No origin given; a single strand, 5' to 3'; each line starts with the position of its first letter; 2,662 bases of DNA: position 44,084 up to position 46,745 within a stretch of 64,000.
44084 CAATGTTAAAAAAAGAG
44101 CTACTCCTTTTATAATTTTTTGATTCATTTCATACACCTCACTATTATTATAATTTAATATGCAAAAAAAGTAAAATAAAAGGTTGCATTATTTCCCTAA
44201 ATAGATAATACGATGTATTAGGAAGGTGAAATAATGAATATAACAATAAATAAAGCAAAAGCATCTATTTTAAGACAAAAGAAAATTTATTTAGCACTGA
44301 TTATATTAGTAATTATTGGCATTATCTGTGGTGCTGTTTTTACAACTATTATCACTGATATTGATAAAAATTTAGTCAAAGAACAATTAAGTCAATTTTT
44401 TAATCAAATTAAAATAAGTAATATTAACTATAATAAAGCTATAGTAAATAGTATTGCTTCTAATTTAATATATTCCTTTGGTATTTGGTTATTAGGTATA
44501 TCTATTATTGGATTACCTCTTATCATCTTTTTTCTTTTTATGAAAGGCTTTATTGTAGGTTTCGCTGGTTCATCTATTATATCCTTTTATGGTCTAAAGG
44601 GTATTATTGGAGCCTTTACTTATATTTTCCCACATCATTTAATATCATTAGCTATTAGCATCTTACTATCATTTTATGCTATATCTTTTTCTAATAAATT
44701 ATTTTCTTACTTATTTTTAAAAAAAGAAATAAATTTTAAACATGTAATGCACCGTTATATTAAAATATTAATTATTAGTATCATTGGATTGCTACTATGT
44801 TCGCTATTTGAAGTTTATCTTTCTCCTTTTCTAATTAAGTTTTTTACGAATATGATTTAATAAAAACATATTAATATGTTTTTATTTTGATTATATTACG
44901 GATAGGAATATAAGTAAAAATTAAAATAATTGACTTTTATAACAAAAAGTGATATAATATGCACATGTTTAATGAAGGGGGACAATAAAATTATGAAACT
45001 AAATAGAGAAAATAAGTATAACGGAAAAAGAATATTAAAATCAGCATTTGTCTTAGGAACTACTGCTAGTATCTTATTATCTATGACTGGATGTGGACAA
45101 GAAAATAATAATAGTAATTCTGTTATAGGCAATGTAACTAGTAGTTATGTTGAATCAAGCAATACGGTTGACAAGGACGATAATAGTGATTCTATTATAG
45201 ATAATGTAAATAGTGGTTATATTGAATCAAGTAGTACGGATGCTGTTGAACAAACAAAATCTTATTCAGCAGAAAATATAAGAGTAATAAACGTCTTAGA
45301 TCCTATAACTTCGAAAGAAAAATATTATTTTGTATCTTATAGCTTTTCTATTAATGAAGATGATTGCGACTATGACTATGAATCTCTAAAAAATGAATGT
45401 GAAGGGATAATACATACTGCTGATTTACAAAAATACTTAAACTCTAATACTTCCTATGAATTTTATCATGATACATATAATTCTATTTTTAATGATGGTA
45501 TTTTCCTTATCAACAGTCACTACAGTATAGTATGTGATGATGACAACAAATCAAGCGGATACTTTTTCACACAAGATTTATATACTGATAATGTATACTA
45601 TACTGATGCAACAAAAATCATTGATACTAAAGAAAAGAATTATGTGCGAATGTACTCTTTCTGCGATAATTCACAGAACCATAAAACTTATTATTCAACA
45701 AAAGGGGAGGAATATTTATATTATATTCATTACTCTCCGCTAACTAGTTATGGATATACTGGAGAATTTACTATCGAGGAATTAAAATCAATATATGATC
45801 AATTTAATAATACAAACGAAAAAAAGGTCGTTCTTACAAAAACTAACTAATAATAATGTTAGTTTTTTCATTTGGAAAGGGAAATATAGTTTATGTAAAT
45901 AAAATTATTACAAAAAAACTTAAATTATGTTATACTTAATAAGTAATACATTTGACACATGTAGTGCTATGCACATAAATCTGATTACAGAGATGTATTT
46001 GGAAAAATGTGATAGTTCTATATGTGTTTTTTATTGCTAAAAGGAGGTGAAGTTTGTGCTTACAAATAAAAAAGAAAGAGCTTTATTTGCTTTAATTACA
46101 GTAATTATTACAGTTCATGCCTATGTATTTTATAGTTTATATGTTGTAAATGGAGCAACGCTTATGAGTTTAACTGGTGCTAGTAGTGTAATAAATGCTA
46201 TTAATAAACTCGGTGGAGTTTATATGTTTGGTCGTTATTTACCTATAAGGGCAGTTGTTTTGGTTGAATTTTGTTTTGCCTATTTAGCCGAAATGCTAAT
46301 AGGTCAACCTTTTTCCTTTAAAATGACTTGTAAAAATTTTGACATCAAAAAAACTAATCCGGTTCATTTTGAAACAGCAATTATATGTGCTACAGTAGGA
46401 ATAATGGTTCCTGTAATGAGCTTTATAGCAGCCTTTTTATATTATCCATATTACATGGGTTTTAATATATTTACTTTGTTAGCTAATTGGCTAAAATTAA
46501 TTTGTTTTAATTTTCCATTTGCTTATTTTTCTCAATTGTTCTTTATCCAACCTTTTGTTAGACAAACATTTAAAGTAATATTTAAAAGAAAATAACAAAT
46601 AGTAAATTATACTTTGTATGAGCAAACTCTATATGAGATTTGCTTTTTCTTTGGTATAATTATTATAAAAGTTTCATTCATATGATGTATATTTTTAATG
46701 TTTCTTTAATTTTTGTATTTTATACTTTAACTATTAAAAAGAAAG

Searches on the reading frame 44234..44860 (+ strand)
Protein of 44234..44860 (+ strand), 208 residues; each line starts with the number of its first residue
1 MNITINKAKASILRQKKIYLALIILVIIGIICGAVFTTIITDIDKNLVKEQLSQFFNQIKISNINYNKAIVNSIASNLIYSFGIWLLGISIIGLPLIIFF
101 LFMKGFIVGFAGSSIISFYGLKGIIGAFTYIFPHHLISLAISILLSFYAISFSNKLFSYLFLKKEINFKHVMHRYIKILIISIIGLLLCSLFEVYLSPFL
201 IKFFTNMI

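Call 4: search_protein_families(library=pfam, proteins=[window:44234-44860:+], max_evalue=0.01)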
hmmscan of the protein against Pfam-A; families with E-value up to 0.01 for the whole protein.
window:44234-44860:+ (208 aa): 1 family
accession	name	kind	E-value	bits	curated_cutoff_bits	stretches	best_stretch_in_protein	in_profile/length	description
PF01944.22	SpoIIM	-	9.2e-20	71.6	26.9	1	23-198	2-163/163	Stage II sporulation protein M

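Call 5: search_protein_families(library=ncbifam, proteins=[window:44234-44860:+], max_evalue=0.01)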
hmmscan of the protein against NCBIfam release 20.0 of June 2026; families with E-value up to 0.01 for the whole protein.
window:44234-44860:+ (208 aa): 2 families
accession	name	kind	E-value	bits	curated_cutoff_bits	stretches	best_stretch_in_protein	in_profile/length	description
TIGR02831.1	spo_II_M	equivalog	4.9e-32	111.4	100.2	1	11-202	6-199/200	stage II sporulation protein M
TIGR01708.2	typeII_sec_gspH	equivalog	0.0049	16.9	80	1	22-61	10-49/169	type II secretion system minor pseudopilin GspH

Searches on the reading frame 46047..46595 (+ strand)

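Call 4: search_protein_families(library=pfam, proteins=[window:46047-46595:+], max_evalue=0.01)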
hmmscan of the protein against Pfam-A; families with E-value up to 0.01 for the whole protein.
window:46047-46595:+ (182 aa): 1 family
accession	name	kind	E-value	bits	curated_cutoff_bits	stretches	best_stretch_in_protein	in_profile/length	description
PF11391.13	DUF2798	-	0.0032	18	23.5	1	119-175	2-56/59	Protein of unknown function (DUF2798)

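Call 5: search_protein_families(library=ncbifam, proteins=[window:46047-46595:+], max_evalue=0.01)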
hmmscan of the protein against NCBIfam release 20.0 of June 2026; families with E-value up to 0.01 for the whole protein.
window:46047-46595:+ (182 aa): 0 families
